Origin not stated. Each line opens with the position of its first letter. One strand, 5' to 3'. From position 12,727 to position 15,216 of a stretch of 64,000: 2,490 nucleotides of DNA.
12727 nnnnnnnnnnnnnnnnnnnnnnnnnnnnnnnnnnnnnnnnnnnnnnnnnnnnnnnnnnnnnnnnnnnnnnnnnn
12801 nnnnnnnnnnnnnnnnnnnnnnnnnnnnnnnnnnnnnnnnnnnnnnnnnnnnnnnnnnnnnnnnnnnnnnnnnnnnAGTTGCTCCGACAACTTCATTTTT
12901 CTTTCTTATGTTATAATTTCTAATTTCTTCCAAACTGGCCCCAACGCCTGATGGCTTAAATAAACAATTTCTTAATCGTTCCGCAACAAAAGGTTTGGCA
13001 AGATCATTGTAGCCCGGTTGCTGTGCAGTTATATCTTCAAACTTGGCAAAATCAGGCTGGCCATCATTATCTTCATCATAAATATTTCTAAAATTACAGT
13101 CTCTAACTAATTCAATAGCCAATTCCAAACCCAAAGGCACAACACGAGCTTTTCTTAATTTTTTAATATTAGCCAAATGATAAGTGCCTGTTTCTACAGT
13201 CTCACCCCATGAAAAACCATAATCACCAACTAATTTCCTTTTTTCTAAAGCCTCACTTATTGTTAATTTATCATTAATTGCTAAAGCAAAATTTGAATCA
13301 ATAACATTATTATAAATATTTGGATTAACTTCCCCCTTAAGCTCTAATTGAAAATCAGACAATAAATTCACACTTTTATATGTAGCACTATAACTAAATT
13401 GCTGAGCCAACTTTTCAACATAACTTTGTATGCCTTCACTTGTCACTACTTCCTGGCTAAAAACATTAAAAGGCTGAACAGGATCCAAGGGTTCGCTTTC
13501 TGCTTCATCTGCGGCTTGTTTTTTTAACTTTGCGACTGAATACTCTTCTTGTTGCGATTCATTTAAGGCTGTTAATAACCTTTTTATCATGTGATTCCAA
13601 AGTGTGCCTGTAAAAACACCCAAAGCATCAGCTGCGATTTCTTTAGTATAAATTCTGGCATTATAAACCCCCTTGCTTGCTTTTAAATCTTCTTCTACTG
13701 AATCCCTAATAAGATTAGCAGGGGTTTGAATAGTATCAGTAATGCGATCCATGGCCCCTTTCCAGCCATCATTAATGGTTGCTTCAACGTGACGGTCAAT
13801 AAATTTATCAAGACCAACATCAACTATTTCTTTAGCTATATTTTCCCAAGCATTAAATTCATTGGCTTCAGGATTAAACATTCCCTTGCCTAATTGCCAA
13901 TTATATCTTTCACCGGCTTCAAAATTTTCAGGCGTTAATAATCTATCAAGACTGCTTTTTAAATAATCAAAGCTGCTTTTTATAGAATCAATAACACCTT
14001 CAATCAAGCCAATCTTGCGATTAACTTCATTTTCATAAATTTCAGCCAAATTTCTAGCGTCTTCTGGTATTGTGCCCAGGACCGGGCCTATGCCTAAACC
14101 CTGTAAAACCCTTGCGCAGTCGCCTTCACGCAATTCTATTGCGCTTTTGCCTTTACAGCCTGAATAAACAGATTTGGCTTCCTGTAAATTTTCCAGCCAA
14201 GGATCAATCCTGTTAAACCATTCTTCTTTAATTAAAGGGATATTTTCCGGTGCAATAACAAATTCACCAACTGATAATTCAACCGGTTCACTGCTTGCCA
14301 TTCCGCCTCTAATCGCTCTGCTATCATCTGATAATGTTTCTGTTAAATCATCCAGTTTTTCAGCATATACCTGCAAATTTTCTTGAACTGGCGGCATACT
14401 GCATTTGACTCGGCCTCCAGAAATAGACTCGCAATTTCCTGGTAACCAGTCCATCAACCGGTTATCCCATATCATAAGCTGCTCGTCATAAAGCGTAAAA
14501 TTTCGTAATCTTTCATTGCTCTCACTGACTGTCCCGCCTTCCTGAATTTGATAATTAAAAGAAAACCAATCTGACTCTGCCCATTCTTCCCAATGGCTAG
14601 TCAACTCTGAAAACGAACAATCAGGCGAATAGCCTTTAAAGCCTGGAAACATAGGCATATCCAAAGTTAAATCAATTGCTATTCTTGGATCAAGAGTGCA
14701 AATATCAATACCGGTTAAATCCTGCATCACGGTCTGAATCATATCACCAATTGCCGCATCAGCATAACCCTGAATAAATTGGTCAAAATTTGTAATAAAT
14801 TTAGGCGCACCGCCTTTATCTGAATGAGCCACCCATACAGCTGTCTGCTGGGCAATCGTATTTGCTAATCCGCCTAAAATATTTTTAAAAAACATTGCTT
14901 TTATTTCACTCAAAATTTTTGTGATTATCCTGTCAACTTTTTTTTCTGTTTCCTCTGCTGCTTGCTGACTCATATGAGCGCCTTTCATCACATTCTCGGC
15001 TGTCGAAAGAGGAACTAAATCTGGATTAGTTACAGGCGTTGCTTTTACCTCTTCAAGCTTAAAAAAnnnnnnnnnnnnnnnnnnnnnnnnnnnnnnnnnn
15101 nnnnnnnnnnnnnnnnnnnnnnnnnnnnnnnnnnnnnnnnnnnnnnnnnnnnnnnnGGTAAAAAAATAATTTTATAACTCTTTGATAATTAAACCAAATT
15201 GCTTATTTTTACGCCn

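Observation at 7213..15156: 2647-aa cysteine-rich giant encoded directly after the VirB6-like gene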

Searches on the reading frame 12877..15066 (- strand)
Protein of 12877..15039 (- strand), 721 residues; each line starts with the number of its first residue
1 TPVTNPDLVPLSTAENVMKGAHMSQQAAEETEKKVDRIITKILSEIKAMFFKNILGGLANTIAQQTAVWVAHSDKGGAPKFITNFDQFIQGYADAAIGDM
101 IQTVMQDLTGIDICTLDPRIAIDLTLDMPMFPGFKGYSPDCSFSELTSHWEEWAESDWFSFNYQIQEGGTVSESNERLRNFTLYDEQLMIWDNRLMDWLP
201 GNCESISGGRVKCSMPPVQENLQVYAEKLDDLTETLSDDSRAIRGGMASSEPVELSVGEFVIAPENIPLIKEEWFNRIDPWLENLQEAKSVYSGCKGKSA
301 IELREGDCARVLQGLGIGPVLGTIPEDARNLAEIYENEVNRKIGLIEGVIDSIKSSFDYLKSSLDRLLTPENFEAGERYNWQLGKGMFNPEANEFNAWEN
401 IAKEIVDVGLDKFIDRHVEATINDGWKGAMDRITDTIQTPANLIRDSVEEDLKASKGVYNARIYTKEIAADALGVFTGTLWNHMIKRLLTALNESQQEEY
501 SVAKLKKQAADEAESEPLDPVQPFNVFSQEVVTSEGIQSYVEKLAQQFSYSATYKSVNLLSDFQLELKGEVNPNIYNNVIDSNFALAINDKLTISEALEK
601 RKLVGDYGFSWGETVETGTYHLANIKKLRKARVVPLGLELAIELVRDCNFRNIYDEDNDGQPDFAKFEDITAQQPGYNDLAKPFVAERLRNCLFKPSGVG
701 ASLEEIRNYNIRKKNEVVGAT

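Call 39: search_solved_structures(query=A2, max_evalue=10)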
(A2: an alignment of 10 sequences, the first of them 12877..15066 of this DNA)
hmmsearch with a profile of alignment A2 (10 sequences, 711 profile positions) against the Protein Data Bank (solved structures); distinct sequences matched with E-value up to 10: 2.
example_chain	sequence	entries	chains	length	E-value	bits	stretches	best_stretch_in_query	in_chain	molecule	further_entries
8a3k_UNK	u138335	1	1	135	0.43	11.9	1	186-285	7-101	sc-apCC-4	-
3rpm_A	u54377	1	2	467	0.71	11.2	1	367-452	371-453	Beta-N-acetyl-hexosaminidase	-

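Call 40: search_protein_representatives(alignment_id=A2)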
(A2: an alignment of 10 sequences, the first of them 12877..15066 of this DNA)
Query: 10 sequences, 711 profile positions. Proteins with E-value up to 0.001 (for the whole library): 1350; up to 1e-10: 1097; up to 1e-30: 384. The best 150 are listed.
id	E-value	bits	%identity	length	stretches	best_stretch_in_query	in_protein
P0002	0.0e+00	1117.6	-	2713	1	8-711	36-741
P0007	0.0e+00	1071.2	-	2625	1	1-711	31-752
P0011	1.4e-280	949.1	-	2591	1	1-711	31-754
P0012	1.7e-253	859.5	-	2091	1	10-645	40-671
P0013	2.2e-249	845.9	-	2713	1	3-711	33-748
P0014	3.5e-247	838.7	-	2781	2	304-711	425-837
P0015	3.8e-200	683.2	-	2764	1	20-711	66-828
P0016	1.1e-183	628.8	-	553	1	9-505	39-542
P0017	1.8e-134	466.1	-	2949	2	289-711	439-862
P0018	3.8e-116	405.5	-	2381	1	3-649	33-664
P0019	3.7e-114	399.0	-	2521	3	348-642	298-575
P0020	2.2e-113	396.4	-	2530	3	215-650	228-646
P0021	2.7e-85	303.5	-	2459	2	424-659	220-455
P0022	8.3e-83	295.3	-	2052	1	526-711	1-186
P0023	6.0e-64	233.0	-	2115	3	385-659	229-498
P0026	1.7e-55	205.1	-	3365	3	4-164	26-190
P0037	1.4e-49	185.5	-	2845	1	4-659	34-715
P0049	9.7e-48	179.4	-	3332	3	19-164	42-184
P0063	1.3e-45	172.3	-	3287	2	424-645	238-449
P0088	7.5e-43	163.2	-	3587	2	383-642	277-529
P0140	4.2e-39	150.8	-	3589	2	371-645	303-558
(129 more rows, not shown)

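Call 41: predict_structure(alignment_id=A2)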
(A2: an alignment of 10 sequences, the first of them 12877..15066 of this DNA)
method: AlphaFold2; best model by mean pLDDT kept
length: 730 residues; sequences in the alignment: 10
mean_pLDDT: 50.6   pTM: 0.37
mean pLDDT of the five models: 50.6, 50.3, 50.3, 49.5, 47.8
residues with pLDDT >= 90: 16; 70-90: 209; 50-70: 56; < 50: 449
segments of 3 or more residues with pLDDT < 50: 1-179, 384-608, 610-649
pLDDT, mean of each block of 10 residues (from residue 1): 22 31 30 30 31 36 39 37 33 35 35 35 31 25 26 33 33 40 60 79 82 85 87 84 78 70 89 83 92 89 85 83 83 64 86 84 78 70 37 26 31 38 37 33 32 39 38 34 39 38 30 35 29 26 30 31 24 24 29 41 44 37 36 35 40 73 84 80 71 78 61 78 62
secondary structure, 60 per line:
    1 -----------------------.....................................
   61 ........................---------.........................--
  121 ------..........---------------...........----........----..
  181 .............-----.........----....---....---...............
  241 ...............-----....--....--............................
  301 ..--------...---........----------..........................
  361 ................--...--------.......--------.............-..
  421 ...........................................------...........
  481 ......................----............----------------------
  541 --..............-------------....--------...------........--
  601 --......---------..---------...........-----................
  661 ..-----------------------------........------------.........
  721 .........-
elements in order (helices of 4 or more, strands of 3 or more residues): H24-84 H94-118 H127-136 H152-162 H167-174 H179-193 E199-201 H202-207 E212-215 E219-222 H226-255 E261-264 E267-270 H273-302 H317-324 H335-376 H390-396 H405-417 H419-463 H470-502 H507-518 H543-556 H570-573 H591-598 H603-608 H631-639 H645-662 H692-699 H712-729

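Call 45: list_cluster_members(proteins=[P0011, P0015, P0017, P0020, P0026, P0037, P0049, P0063, P0088, P0140])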
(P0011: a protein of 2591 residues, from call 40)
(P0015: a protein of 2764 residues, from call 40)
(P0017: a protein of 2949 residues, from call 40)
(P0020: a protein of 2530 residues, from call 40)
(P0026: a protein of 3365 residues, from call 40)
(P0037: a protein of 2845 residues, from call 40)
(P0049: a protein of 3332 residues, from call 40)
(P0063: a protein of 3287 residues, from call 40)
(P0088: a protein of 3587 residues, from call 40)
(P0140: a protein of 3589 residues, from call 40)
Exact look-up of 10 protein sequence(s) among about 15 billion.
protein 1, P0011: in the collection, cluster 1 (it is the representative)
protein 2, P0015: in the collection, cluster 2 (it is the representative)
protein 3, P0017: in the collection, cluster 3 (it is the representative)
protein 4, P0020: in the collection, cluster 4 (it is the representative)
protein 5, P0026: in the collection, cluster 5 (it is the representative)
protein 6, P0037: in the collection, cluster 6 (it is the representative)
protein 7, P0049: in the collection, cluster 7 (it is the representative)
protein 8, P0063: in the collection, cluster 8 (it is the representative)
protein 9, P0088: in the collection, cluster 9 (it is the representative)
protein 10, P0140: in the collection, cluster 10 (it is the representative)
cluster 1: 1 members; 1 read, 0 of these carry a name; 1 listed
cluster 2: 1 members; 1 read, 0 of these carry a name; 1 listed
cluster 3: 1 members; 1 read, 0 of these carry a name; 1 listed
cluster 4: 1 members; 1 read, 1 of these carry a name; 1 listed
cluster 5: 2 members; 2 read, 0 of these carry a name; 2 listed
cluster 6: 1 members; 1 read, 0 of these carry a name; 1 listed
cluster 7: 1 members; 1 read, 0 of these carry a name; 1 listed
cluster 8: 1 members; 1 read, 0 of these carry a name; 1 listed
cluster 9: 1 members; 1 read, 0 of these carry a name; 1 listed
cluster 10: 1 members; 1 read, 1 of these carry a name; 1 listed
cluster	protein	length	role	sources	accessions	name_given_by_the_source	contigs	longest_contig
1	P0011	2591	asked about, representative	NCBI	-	-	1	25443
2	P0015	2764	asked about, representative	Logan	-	-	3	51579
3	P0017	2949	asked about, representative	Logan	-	-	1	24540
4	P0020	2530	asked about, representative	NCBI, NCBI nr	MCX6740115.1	MAG: hypothetical protein NTZ49_02720 [Candidatus Parcubacteria bacterium] | hypothetical protein [Candidatus Parcubacteria bacterium]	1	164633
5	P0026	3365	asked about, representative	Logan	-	-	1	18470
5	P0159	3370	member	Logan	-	-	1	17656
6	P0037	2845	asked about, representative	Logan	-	-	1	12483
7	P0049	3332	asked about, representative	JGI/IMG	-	-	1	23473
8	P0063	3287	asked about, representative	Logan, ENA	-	-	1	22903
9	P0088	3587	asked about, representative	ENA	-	-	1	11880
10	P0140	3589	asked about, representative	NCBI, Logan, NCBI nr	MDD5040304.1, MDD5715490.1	MAG: dockerin type I domain-containing protein [Patescibacteria group bacterium] | dockerin type I domain-containing protein [Patescibacteria group bacterium]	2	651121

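Call 77: search_protein_families(library=pfam, proteins=[window:12877-15039:-], max_evalue=10)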
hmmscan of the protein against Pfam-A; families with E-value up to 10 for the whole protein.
window:12877-15039:- (721 aa): 2 families
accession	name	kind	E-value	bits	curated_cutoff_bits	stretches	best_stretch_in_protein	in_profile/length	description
PF11839.13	Alanine_zipper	-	0.11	13.3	23.1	1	12-41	36-65/69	Alanine-zipper, major outer membrane lipoprotein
PF17938.6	TetR_C_29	-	0.13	12.9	26.2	1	4-44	18-59/119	Tetracyclin repressor-like, C-terminal domain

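Call 85: search_solved_structures(query=A9, max_evalue=10, show_alignments=2)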
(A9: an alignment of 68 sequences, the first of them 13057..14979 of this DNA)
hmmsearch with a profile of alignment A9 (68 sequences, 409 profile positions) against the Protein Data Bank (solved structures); distinct sequences matched with E-value up to 10: 0.

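Call 88: search_protein_families(library=pfam, alignment_id=A9, max_evalue=1)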
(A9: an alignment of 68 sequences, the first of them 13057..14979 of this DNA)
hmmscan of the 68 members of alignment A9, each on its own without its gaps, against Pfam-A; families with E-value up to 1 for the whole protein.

A. member 1, window:13057-14979:- (641 aa): 0 families

B. families by the number of members that match (of 68 scanned): 36 families (the first 25 are shown)
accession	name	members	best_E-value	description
PF00681.25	Plectin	3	0.043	Plectin repeat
PF23082.1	Myb_DNA-binding_2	2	0.034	Myb-like DNA-binding domain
PF19538.4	DUF6062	2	0.12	Family of unknown function (DUF6062)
PF13145.12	Rotamase_2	2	0.15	PPIC-type PPIASE domain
PF09253.15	Ole_e_6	1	0.0067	Pollen allergen Ole e 6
PF11918.13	Peptidase_S41_N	1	0.024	N-terminal domain of Peptidase_S41 in eukaryotic IRBP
PF17755.6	UvrA_DNA-bind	1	0.024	UvrA DNA-binding domain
PF04888.17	SseC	1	0.024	Secretion system effector C (SseC) like family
PF24132.1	DUF7399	1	0.03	Family of unknown function (DUF7399)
PF10259.14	Rogdi_lz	1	0.054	Rogdi leucine zipper containing protein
PF01338.23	Bac_thur_toxin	1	0.079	Bacillus thuringiensis toxin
PF10982.13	DUF2789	1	0.08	Protein of unknown function (DUF2789)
PF12081.13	GldM_1st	1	0.091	GldM N-terminal domain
PF07624.16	PSD2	1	0.097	Protein of unknown function (DUF1585)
PF20857.2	Pgp3_helical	1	0.1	Immunodominant antigen Pgp3, helical domain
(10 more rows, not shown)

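Call 118: search_protein_families(library=ncbifam, alignment_id=A9, max_evalue=1)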
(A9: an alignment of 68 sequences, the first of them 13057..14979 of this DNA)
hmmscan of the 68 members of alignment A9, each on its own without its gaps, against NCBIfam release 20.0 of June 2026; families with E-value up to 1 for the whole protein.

A. member 1, window:13057-14979:- (641 aa): 3 families
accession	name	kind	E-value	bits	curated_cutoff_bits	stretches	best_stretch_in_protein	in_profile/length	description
TIGR01934.1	MenG_MenH_UbiE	subfamily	0.025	13.9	158.35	1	287-354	128-195/223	ubiquinone/menaquinone biosynthesis methyltransferase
NF004088.0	PRK05590.1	equivalog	0.047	14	140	0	308-338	50-80/166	hypothetical protein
NF009420.1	PRK12785.1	equivalog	0.18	11.6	197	0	403-441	98-133/161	flagellar basal body-associated protein FliL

B. families by the number of members that match (of 68 scanned): 32 families (the first 25 are shown)
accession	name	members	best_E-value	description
NF045665.1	NTPtran_DVU1551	1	0.0063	DVU_1551 family NTP transferase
NF004475.0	PRK05809.1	1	0.007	short-chain-enoyl-CoA hydratase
NF053558.1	BeeR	1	0.01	BeeR family actin-like protein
NF011682.0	PRK15102.1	1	0.015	trimethylamine-N-oxide reductase TorA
TIGR02164.1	torA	1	0.02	trimethylamine-N-oxide reductase TorA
TIGR01934.1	MenG_MenH_UbiE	1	0.025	ubiquinone/menaquinone biosynthesis methyltransferase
NF002885.1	PRK03354.1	1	0.025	crotonobetainyl-CoA dehydrogenase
TIGR02063.1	RNase_R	1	0.03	ribonuclease R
TIGR04346.1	DotA_TraY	1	0.037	DotA/TraY family protein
TIGR01873.1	cas_CT1978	1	0.045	type I-E CRISPR-associated endoribonuclease Cas2e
NF004088.0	PRK05590.1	1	0.047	hypothetical protein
TIGR02568.1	LcrE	1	0.056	type III secretion system gatekeeper subunit SctW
TIGR02864.1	spore_sspO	1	0.057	small acid-soluble spore protein SspO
NF007080.0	PRK09533.1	1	0.085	bifunctional transaldolase/phosoglucose isomerase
NF008507.1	PRK11424.1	1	0.092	transcriptional activator TdcR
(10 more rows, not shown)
